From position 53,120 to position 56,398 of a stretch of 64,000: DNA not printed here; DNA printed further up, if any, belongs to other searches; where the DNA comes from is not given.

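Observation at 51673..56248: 2-oxoacid:ferredoxin oxidoreductase alpha subunit followed by an IorB-like subunit fused to an ADP-forming acyl-CoA synthetase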

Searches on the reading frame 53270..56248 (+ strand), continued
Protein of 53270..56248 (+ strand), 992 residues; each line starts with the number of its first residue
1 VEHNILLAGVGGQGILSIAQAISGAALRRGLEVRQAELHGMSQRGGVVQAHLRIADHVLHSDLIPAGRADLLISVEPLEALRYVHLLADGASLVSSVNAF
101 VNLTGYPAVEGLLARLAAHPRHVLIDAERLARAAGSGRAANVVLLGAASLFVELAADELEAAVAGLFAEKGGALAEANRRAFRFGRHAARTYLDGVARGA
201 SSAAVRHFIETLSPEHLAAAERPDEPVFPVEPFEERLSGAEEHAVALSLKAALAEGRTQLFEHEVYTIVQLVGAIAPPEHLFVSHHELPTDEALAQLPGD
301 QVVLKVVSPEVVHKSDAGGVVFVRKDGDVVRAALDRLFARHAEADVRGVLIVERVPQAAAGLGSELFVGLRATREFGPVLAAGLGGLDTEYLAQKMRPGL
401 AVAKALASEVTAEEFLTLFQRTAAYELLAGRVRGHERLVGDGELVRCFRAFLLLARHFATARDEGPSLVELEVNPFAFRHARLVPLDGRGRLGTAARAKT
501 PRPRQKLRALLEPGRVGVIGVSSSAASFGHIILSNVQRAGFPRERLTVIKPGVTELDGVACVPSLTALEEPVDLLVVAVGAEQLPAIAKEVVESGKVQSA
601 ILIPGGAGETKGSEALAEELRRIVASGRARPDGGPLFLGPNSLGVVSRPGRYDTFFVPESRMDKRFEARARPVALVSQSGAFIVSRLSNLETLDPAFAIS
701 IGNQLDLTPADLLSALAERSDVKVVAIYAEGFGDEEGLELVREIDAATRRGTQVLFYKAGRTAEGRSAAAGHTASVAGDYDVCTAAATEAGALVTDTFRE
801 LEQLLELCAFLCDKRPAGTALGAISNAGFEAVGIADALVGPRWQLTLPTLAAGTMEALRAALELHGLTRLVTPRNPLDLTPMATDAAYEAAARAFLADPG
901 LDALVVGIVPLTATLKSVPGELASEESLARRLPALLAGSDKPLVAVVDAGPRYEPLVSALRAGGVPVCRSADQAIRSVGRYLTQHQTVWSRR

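Call 5: find_homologous_proteins(query=window:53270-56248:+, max_evalue=1e-10)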
Query window:53270-56248:+ (992 aa): 905 proteins with E <= 1e-10 among 8000 candidates; the best 120 are listed.
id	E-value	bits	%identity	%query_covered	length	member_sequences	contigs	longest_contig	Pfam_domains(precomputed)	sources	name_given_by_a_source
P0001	0.0e+0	2113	100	100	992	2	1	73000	PF01558.26,PF13607.12,PF13549.12,PF13380.13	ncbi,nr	ncbi:MAG: indolepyruvate oxidoreductase subunit beta [Deltaproteobacteria bacterium]|nr:indolepyruva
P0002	0.0e+0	1361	65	99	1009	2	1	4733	PF01558.26,PF13607.12,PF13549.12,PF13380.13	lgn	-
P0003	0.0e+0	1349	64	99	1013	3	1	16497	PF01558.26,PF13607.12,PF13549.12,PF13380.13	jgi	jgi:indolepyruvate ferredoxin oxidoreductase beta subunit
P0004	0.0e+0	1346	63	100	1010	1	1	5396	PF01558.26,PF13607.12,PF13549.12,PF13380.13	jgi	jgi:indolepyruvate ferredoxin oxidoreductase beta subunit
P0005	0.0e+0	1346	63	99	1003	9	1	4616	PF01558.26,PF13607.12,PF13549.12,PF13380.13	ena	-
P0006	0.0e+0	1346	64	99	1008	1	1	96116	PF01558.26,PF13607.12,PF13549.12,PF13380.13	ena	-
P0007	0.0e+0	1342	63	100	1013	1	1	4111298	PF01558.26,PF13607.12,PF13549.12,PF13380.13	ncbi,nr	ncbi:MAG: indolepyruvate oxidoreductase subunit beta [Acidobacteriota bacterium]|nr:MAG: indolepyruv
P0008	0.0e+0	1341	63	99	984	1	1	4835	PF01558.26,PF13607.12,PF13549.12,PF13380.13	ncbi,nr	ncbi:MAG TPA: indolepyruvate oxidoreductase subunit beta, partial [Candidatus Saccharimonadales bact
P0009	0.0e+0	1341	64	99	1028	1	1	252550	PF01558.26,PF13607.12,PF13549.12,PF13380.13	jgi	jgi:indolepyruvate ferredoxin oxidoreductase beta subunit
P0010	0.0e+0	1338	63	99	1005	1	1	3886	PF01558.26,PF13607.12,PF13549.12,PF13380.13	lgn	-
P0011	0.0e+0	1336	63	100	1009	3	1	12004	PF01558.26,PF13607.12,PF13549.12,PF13380.13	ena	-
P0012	0.0e+0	1330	62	99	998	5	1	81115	PF01558.26,PF13607.12,PF13549.12,PF13380.13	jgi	jgi:indolepyruvate ferredoxin oxidoreductase beta subunit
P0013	0.0e+0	1330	64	99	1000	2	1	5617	PF01558.26,PF13607.12,PF13549.12,PF13380.13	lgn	-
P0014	0.0e+0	1328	64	99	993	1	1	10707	PF01558.26,PF13607.12,PF13549.12,PF13380.13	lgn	-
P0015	0.0e+0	1328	62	99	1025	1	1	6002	PF01558.26,PF13607.12,PF13549.12,PF13380.13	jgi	jgi:indolepyruvate ferredoxin oxidoreductase beta subunit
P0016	0.0e+0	1326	63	99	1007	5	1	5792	PF01558.26,PF02629.26,PF13607.12,PF13549.12,PF13380.13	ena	-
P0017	0.0e+0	1326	62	99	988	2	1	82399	PF01558.26,PF13607.12,PF13549.12,PF13380.13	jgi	jgi:indolepyruvate ferredoxin oxidoreductase beta subunit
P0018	0.0e+0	1324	63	99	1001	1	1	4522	PF01558.26,PF13607.12,PF13549.12,PF13380.13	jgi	jgi:indolepyruvate ferredoxin oxidoreductase beta subunit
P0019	0.0e+0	1324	63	100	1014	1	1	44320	PF01558.26,PF13607.12,PF13549.12,PF13380.13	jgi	-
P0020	0.0e+0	1322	61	99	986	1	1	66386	PF01558.26,PF13607.12,PF13549.12,PF13380.13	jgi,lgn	jgi:indolepyruvate ferredoxin oxidoreductase beta subunit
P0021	0.0e+0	1321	64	99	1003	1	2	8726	PF01558.26,PF13607.12,PF13549.12,PF13380.13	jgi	jgi:indolepyruvate ferredoxin oxidoreductase beta subunit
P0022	0.0e+0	1319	62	99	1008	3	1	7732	PF01558.26,PF13607.12,PF13549.12,PF13380.13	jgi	-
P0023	0.0e+0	1319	64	99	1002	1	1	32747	PF01558.26,PF13607.12,PF13549.12,PF13380.13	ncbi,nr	ncbi:MAG: indolepyruvate oxidoreductase subunit beta [Acidobacteria bacterium]|nr:MAG: indolepyruvat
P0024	0.0e+0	1318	63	99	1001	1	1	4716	PF01558.26,PF13607.12,PF13549.12,PF13380.13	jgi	-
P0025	0.0e+0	1317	63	100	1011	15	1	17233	PF01558.26,PF13607.12,PF13549.12,PF13380.13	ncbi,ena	ncbi:MAG TPA: indolepyruvate oxidoreductase subunit beta [Thermoanaerobaculia bacterium]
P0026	0.0e+0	1317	62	99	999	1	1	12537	PF01558.26,PF13607.12,PF13549.12,PF13380.13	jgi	-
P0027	0.0e+0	1316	62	100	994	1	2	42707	PF01558.26,PF13607.12,PF13549.12,PF13380.13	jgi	-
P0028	0.0e+0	1312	63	99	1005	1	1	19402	PF01558.26,PF13607.12,PF13549.12,PF13380.13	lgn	-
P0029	0.0e+0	1311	63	99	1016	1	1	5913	PF01558.26,PF13607.12,PF13549.12,PF13380.13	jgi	jgi:indolepyruvate ferredoxin oxidoreductase beta subunit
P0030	0.0e+0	1311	62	99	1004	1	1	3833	PF01558.26,PF13607.12,PF13549.12,PF13380.13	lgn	-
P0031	0.0e+0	1310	62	99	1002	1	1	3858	PF01558.26,PF13607.12,PF13549.12,PF13380.13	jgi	jgi:indolepyruvate ferredoxin oxidoreductase beta subunit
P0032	0.0e+0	1309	64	99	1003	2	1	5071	PF01558.26,PF13607.12,PF13549.12,PF13380.13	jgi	-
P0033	0.0e+0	1309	63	99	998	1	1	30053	PF01558.26,PF13607.12,PF13549.12,PF13380.13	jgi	jgi:indolepyruvate ferredoxin oxidoreductase beta subunit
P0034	0.0e+0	1307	61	99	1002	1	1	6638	PF01558.26,PF13607.12,PF13549.12,PF13380.13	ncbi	-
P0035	0.0e+0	1305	62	99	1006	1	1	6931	PF01558.26,PF13607.12,PF13549.12,PF13380.13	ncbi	-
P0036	0.0e+0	1301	62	99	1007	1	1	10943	PF01558.26,PF13607.12,PF13549.12,PF13380.13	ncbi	-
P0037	0.0e+0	1300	62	99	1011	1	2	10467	PF01558.26,PF13607.12,PF13549.12,PF13380.13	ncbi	-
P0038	0.0e+0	1300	62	100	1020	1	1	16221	PF01558.26,PF13607.12,PF13549.12,PF13380.13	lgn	-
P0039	0.0e+0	1298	63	99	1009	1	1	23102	PF01558.26,PF13607.12,PF13549.12,PF13380.13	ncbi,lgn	-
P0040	0.0e+0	1296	62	99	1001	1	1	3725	PF01558.26,PF13607.12,PF13549.12,PF13380.13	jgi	-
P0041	0.0e+0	1291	62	99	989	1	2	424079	PF01558.26,PF13607.12,PF13549.12,PF13380.13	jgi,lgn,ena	-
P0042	0.0e+0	1289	61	99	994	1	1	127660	PF01558.26,PF13607.12,PF13549.12,PF13380.13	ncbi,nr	ncbi:MAG: indolepyruvate oxidoreductase subunit beta [Deltaproteobacteria bacterium]|nr:indolepyruva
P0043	0.0e+0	1287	62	100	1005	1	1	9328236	PF01558.26,PF13607.12,PF13549.12,PF13380.13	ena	-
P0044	0.0e+0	1286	62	99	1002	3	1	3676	PF01558.26,PF13607.12,PF13549.12,PF13380.13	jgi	jgi:indolepyruvate ferredoxin oxidoreductase beta subunit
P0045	0.0e+0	1286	62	100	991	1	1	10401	PF01558.26,PF13607.12,PF13549.12,PF13380.13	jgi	jgi:indolepyruvate ferredoxin oxidoreductase beta subunit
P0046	0.0e+0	1285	61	99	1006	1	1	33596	PF01558.26,PF13607.12,PF13549.12,PF13380.13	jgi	-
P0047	0.0e+0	1285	62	100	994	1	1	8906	PF01558.26,PF13607.12,PF13549.12,PF13380.13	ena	-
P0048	0.0e+0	1277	60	99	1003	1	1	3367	PF01558.26,PF13607.12,PF13549.12,PF13380.13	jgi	jgi:indolepyruvate ferredoxin oxidoreductase beta subunit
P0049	0.0e+0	1277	61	99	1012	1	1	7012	PF01558.26,PF02629.26,PF13607.12,PF13549.12,PF13380.13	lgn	-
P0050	0.0e+0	1277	62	98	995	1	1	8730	PF01558.26,PF13607.12,PF13549.12,PF13380.13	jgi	jgi:indolepyruvate ferredoxin oxidoreductase beta subunit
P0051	0.0e+0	1275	61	99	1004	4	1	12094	PF01558.26,PF13607.12,PF13549.12,PF13380.13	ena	-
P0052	0.0e+0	1274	62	100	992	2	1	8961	PF01558.26,PF13607.12,PF13549.12,PF13380.13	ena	-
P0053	0.0e+0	1274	61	99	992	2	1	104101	PF01558.26,PF13607.12,PF13549.12,PF13380.13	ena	-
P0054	0.0e+0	1273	61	99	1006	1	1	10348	PF01558.26,PF13607.12,PF13549.12,PF13380.13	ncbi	-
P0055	0.0e+0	1270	62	100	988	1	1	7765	PF01558.26,PF13607.12,PF13549.12,PF13380.13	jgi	jgi:indolepyruvate ferredoxin oxidoreductase beta subunit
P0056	0.0e+0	1266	61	99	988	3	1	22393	PF01558.26,PF13607.12,PF13549.12,PF13380.13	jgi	jgi:indolepyruvate ferredoxin oxidoreductase beta subunit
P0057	0.0e+0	1264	60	99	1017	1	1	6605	PF01558.26,PF13607.12,PF13549.12,PF13380.13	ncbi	-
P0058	0.0e+0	1261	61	99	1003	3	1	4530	PF01558.26,PF13607.12,PF13549.12,PF13380.13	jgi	-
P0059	0.0e+0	1261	60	99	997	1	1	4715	PF01558.26,PF13607.12,PF13549.12,PF13380.13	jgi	jgi:indolepyruvate ferredoxin oxidoreductase beta subunit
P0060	0.0e+0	1258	60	99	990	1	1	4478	PF01558.26,PF13607.12,PF13549.12,PF13380.13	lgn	-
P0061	0.0e+0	1258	61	99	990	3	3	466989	PF01558.26,PF13607.12,PF13549.12,PF13380.13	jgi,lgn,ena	-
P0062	0.0e+0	1256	61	99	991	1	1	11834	PF01558.26,PF13607.12,PF13549.12,PF13380.13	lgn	-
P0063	0.0e+0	1253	61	99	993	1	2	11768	PF01558.26,PF13607.12,PF13549.12,PF13380.13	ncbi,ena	ncbi:MAG: indolepyruvate oxidoreductase subunit beta [Myxococcota bacterium]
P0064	0.0e+0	1253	58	99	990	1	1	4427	PF01558.26,PF13607.12,PF13549.12,PF13380.13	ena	-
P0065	0.0e+0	1251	61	99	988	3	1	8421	PF01558.26,PF13607.12,PF13549.12,PF13380.13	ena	-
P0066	0.0e+0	1248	59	99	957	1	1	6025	PF01558.26,PF13607.12,PF13549.12,PF13380.13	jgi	jgi:indolepyruvate ferredoxin oxidoreductase beta subunit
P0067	0.0e+0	1248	60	99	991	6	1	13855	PF01558.26,PF13607.12,PF13549.12,PF13380.13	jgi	jgi:indolepyruvate ferredoxin oxidoreductase beta subunit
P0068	0.0e+0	1247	59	99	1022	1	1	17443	PF01558.26,PF13607.12,PF13549.12,PF13380.13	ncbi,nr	ncbi:MAG: indolepyruvate oxidoreductase subunit beta [Planctomycetes bacterium]|nr:indolepyruvate ox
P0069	0.0e+0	1245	62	99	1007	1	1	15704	PF01558.26,PF13607.12,PF13549.12,PF13380.13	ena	-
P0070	0.0e+0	1242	59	99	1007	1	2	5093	PF01558.26,PF13607.12,PF13549.12,PF13380.13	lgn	-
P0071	0.0e+0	1241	59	99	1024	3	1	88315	PF01558.26,PF13607.12,PF13549.12,PF13380.13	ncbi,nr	ncbi:MAG: indolepyruvate oxidoreductase subunit beta [Phycisphaerae bacterium]|nr:indolepyruvate oxi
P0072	0.0e+0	1240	59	100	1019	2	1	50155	PF01558.26,PF13607.12,PF13549.12,PF13380.13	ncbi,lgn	-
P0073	0.0e+0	1238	60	99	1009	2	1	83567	PF01558.26,PF13607.12,PF13549.12,PF13380.13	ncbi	-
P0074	0.0e+0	1238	61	99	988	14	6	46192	PF01558.26,PF13607.12,PF13549.12,PF13380.13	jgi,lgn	jgi:indolepyruvate ferredoxin oxidoreductase beta subunit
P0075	0.0e+0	1235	59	100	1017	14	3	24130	PF01558.26,PF13607.12,PF13549.12,PF13380.13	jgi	-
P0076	0.0e+0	1234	60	99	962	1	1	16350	PF01558.26,PF13607.12,PF13549.12,PF13380.13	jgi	jgi:indolepyruvate ferredoxin oxidoreductase beta subunit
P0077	0.0e+0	1234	59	99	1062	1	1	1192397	PF01558.26,PF02629.26,PF13607.12,PF13549.12,PF13380.13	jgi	jgi:indolepyruvate ferredoxin oxidoreductase beta subunit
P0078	0.0e+0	1234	61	95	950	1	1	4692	PF01558.26,PF13607.12,PF13549.12,PF13380.13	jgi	jgi:indolepyruvate ferredoxin oxidoreductase beta subunit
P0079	0.0e+0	1233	60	99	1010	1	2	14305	PF01558.26,PF13607.12,PF13549.12,PF13380.13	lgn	-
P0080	0.0e+0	1231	59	99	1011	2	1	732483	PF01558.26,PF13607.12,PF13549.12,PF13380.13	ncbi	-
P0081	0.0e+0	1231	60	99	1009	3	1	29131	PF01558.26,PF13607.12,PF13549.12,PF13380.13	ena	-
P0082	0.0e+0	1231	61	99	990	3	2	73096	PF01558.26,PF13607.12,PF13549.12,PF13380.13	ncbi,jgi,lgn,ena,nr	ncbi:MAG: CoA-binding protein [Deltaproteobacteria bacterium HGW-Deltaproteobacteria-14]|jgi:indolep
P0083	0.0e+0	1227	59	99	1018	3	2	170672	PF01558.26,PF13607.12,PF13549.12,PF13380.13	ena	-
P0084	0.0e+0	1224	58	100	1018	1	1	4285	PF01558.26,PF02629.26,PF13607.12,PF13549.12,PF13380.13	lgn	-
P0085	0.0e+0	1223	61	95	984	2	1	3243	PF01558.26,PF13607.12,PF13549.12,PF13380.13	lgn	-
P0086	0.0e+0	1221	59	100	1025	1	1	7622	PF01558.26,PF13607.12,PF13549.12,PF13380.13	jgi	-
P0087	0.0e+0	1221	59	99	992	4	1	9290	PF01558.26,PF13607.12,PF13549.12,PF13380.13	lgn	-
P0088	0.0e+0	1221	60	99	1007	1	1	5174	PF01558.26,PF13607.12,PF13549.12,PF13380.13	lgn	-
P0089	0.0e+0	1220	58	99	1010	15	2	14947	PF01558.26,PF13607.12,PF13549.12,PF13380.13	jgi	-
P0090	0.0e+0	1219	58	100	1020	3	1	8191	PF01558.26,PF13607.12,PF13549.12,PF13380.13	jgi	jgi:indolepyruvate ferredoxin oxidoreductase beta subunit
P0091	0.0e+0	1219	60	99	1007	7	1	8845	PF01558.26,PF13607.12,PF13549.12,PF13380.13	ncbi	-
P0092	0.0e+0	1219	60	99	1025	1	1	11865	PF01558.26,PF13607.12,PF13549.12,PF13380.13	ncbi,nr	ncbi:MAG: indolepyruvate oxidoreductase subunit beta [Phycisphaerales bacterium]|nr:indolepyruvate o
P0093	0.0e+0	1218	58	99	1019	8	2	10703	PF01558.26,PF13607.12,PF13549.12,PF13380.13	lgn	-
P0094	0.0e+0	1217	58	99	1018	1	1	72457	PF01558.26,PF02629.26,PF13607.12,PF13549.12,PF13380.13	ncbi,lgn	-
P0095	0.0e+0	1216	58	99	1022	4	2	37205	PF01558.26,PF13607.12,PF13549.12,PF13380.13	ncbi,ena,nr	ncbi:MAG TPA: indolepyruvate oxidoreductase subunit beta [Phycisphaerae bacterium]|nr:indolepyruvate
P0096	0.0e+0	1215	64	90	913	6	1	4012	PF01558.26,PF13607.12,PF13549.12,PF13380.13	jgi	jgi:acyl-CoA synthetase (NDP forming)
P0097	0.0e+0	1215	60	99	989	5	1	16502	PF01558.26,PF13607.12,PF13549.12,PF13380.13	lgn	-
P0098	0.0e+0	1212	60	100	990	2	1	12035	PF01558.26,PF13607.12,PF13549.12,PF13380.13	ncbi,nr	ncbi:MAG: indolepyruvate oxidoreductase subunit beta [Deltaproteobacteria bacterium]|nr:indolepyruva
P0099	0.0e+0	1212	59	99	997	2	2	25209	PF01558.26,PF13607.12,PF13549.12,PF13380.13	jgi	jgi:indolepyruvate ferredoxin oxidoreductase beta subunit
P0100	0.0e+0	1211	58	99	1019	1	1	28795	PF01558.26,PF02629.26,PF13607.12,PF13549.12,PF13380.13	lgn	-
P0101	0.0e+0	1211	59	99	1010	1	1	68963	PF01558.26,PF13607.12,PF13549.12,PF13380.13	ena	-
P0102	0.0e+0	1210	58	100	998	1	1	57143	PF01558.26,PF13607.12,PF13549.12,PF13380.13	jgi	jgi:indolepyruvate ferredoxin oxidoreductase beta subunit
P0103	0.0e+0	1210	59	99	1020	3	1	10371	PF01558.26,PF13607.12,PF13549.12,PF13380.13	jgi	jgi:indolepyruvate ferredoxin oxidoreductase beta subunit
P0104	0.0e+0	1209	58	99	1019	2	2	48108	PF01558.26,PF13607.12,PF13549.12,PF13380.13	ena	-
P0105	0.0e+0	1209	58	100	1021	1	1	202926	PF01558.26,PF13607.12,PF13549.12,PF13380.13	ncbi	-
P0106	0.0e+0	1208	58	100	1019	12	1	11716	PF01558.26,PF13607.12,PF13549.12,PF13380.13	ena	-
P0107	0.0e+0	1208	60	99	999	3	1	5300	PF01558.26,PF13607.12,PF13549.12,PF13380.13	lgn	-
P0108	0.0e+0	1207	58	99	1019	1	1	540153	PF01558.26,PF02629.26,PF13607.12,PF13549.12,PF13380.13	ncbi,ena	-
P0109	0.0e+0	1207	58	99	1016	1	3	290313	PF01558.26,PF13607.12,PF13549.12,PF13380.13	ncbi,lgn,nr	ncbi:Trans-feruloyl-CoA synthase FCS1 [Phycisphaerales bacterium]|nr:Trans-feruloyl-CoA synthase FCS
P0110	0.0e+0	1205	58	100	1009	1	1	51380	PF01558.26,PF13607.12,PF13549.12,PF13380.13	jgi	jgi:indolepyruvate ferredoxin oxidoreductase beta subunit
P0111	0.0e+0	1205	59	99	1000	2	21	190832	PF01558.26,PF13607.12,PF13549.12,PF13380.13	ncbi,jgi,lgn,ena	jgi:indolepyruvate ferredoxin oxidoreductase beta subunit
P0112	0.0e+0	1205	56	100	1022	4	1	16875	PF01558.26,PF13607.12,PF13549.12,PF13380.13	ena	-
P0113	0.0e+0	1204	58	99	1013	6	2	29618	PF01558.26,PF13607.12,PF13549.12,PF13380.13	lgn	-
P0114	0.0e+0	1203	58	99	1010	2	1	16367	PF01558.26,PF13607.12,PF13549.12,PF13380.13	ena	-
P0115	0.0e+0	1202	58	99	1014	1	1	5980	PF01558.26,PF02629.26,PF13607.12,PF13549.12,PF13380.13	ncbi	-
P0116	0.0e+0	1202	57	99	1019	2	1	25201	PF01558.26,PF13607.12,PF13549.12,PF13380.13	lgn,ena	-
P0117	0.0e+0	1201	58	99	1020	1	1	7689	PF01558.26,PF13607.12,PF13549.12,PF13380.13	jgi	jgi:indolepyruvate ferredoxin oxidoreductase beta subunit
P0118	0.0e+0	1201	57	100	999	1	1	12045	PF01558.26,PF13607.12,PF13549.12,PF13380.13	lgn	-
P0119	0.0e+0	1201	58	100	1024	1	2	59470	PF01558.26,PF13607.12,PF13549.12,PF13380.13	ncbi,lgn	-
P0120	0.0e+0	1200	57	100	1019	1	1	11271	PF01558.26,PF13607.12,PF13549.12,PF13380.13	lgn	-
